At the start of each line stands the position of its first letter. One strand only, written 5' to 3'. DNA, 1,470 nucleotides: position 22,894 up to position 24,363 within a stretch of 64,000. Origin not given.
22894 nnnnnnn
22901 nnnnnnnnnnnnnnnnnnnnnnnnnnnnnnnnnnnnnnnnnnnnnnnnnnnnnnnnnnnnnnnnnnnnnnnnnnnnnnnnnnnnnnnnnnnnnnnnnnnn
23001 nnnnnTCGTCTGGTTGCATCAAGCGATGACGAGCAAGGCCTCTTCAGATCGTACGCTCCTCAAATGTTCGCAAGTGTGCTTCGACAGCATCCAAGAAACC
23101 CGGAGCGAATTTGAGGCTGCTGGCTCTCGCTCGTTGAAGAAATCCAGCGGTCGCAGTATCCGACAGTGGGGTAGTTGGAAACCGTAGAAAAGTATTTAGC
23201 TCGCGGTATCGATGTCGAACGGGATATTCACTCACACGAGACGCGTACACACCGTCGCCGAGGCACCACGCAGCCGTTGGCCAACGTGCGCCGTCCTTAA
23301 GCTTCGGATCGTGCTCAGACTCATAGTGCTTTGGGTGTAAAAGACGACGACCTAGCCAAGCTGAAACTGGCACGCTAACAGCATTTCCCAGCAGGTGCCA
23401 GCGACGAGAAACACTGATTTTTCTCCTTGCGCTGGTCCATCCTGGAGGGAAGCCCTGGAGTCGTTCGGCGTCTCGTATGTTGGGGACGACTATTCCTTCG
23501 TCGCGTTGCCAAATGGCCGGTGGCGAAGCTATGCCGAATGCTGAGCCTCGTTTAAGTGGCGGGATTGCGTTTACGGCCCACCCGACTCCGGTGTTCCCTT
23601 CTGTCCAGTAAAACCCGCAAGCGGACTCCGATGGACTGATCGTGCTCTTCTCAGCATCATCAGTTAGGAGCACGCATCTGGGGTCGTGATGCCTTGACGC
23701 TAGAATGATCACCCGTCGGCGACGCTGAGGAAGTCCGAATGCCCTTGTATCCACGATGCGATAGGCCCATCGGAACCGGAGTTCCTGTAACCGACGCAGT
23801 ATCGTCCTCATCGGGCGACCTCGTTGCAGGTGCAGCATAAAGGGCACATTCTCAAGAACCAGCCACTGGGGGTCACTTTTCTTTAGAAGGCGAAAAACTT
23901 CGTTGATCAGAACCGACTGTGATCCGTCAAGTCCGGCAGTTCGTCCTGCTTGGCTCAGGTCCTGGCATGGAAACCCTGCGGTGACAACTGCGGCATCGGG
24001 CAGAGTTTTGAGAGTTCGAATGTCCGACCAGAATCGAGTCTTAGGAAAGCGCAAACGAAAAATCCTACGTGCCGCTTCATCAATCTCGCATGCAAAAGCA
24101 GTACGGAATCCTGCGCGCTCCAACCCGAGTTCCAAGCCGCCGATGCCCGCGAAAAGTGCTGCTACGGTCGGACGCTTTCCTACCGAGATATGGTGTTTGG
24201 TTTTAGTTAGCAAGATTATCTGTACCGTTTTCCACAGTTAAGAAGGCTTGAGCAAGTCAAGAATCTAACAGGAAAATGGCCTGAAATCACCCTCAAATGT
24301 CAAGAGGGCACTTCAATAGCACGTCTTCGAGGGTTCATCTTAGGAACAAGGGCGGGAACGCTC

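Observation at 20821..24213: dcm-vsr-DUF262-HEPN operon: a methyltransferase-linked four-gene module with no recognisable restriction endonuclease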

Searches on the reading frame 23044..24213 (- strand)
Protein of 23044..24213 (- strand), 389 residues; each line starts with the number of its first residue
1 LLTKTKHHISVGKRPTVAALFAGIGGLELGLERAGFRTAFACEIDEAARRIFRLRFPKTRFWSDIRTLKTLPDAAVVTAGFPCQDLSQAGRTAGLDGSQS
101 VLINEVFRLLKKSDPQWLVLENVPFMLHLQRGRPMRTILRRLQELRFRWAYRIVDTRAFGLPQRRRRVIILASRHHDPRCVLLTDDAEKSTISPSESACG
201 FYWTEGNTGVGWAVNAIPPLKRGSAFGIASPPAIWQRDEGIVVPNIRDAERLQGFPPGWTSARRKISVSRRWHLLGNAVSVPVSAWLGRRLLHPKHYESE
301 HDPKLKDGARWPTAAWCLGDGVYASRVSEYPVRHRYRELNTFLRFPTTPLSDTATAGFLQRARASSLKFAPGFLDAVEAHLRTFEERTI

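Call 3: search_protein_families(library=pfam, proteins=[window:23044-24213:-], max_evalue=1)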
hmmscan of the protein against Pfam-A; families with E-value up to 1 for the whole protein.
window:23044-24213:- (389 aa): 1 family
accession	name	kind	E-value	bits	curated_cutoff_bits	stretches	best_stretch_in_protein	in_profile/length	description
PF00145.23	DNA_methylase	-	3.9e-47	161.7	22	2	18-177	4-165/324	C-5 cytosine-specific DNA methylase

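Call 4: search_protein_families(library=padloc, proteins=[window:23044-24213:-], max_evalue=1)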
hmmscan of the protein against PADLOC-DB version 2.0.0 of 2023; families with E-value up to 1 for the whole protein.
window:23044-24213:- (389 aa): 61 families (the best 25 are shown)
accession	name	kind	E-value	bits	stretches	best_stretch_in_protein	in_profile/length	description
PDLC03324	MTase_II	-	4.3e-129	428.9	1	17-383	8-390/408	Type II methyltransferase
PDLC03272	MTase_II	-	5.2e-56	188.5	2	12-175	72-237/407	Type II methyltransferase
PDLC03378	MTase_II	-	1.4e-42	144.2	2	16-176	4-170/344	Type II methyltransferase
PDLC00026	DruM2|DruM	-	4.2e-36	123.2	2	16-183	6-177/336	DNA cytosine methylase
PDLC00033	DruM2|DruM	-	3.5e-35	120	2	12-177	19-195/368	DNA cytosine methylase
PDLC03234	MTase_II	-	1.2e-33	114.9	1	14-180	4-181/375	Type II methyltransferase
PDLC03326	MTase_II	-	1.2e-33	114.9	1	14-178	4-180/412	Type II methyltransferase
PDLC00027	DruM2|DruM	-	9.8e-33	112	1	17-175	14-173/361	DNA cytosine methylase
PDLC00031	DruM2|DruM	-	1.7e-31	107.7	1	16-175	13-173/361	DNA cytosine methylase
PDLC03329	MTase_II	-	6.4e-30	102.7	2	15-185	5-194/407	Type II methyltransferase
PDLC02653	DrmMII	-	4.4e-29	99.5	2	17-171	7-171/333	DrmMII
PDLC03242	MTase_II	-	3.8e-28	96.5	1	13-172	99-259/409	Type II methyltransferase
PDLC03361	MTase_II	-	1.5e-27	94.5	2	19-175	91-284/455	Type II methyltransferase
PDLC03243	MTase_II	-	2.5e-27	93.8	2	17-175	11-176/377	Type II methyltransferase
PDLC03286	MTase_II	-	8.1e-26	89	1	19-172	5-167/185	Type II methyltransferase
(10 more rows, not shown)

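Call 5: search_protein_families(library=ncbifam, proteins=[window:23044-24213:-], max_evalue=1)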
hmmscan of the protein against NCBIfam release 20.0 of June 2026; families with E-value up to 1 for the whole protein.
window:23044-24213:- (389 aa): 2 families
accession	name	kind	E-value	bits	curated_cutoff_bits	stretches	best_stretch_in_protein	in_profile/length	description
TIGR00675.1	dcm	superfamily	4.3e-47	161.4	100.65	2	18-175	2-162/329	DNA (cytosine-5-)-methyltransferase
NF007772.0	PRK10458.1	subfamily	9.5e-14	50.8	710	1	19-174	93-287/472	DNA cytosine methylase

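Call 63: search_solved_structures(query=window:23044-24213:-, max_evalue=0.00001)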
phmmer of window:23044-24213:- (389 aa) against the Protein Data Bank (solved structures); distinct sequences matched with E-value up to 0.00001: 42.
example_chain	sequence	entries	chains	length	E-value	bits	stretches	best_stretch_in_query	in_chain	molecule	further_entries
1fjx_A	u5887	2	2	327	2.1e-21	79.5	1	19-175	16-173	HHAI DNA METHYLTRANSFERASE | MODIFICATION METHYLASE HHAI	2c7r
1svu_A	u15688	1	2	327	2.2e-21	79.5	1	19-175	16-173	Modification methylase HhaI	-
10mh_A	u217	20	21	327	2.2e-21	79.5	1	19-175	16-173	PROTEIN (CYTOSINE-SPECIFIC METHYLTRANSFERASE HHAI) | HaeIII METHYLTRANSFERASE | Modification methylase HhaI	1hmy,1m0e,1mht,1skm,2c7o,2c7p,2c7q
2i9k_A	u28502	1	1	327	3.6e-21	78.8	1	19-175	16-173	Modification methylase HhaI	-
2uyh_A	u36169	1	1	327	4.2e-21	78.5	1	19-175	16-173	MODIFICATION METHYLASE HHAI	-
2zcj_A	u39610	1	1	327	5.8e-21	78.1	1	19-175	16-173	Modification methylase HhaI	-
2uz4_A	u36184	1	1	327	1.1e-20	77.2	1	19-174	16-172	MODIFICATION METHYLASE HHAI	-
2uyc_A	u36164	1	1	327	1.1e-20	77.2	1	19-175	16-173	MODIFICATION METHYLASE HHAI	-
2z6q_A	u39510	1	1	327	1.4e-20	76.8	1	19-174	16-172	Modification methylase HhaI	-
2z6u_A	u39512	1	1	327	1.5e-20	76.7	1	19-175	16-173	Modification methylase HhaI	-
2z6a_A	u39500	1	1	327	4e-20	75.3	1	19-175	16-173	Modification methylase HhaI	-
1dct_A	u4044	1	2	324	2.8e-16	62.7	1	18-174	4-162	PROTEIN (MODIFICATION METHYLASE HAEIII)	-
3ubt_Y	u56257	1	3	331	7.1e-15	58.1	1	18-174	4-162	Modification methylase HaeIII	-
3lx6_A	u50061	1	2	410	1.1e-11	47.6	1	19-174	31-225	Cytosine-specific methyltransferase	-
3me5_A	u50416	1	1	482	2e-11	46.7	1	19-174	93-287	Cytosine-specific methyltransferase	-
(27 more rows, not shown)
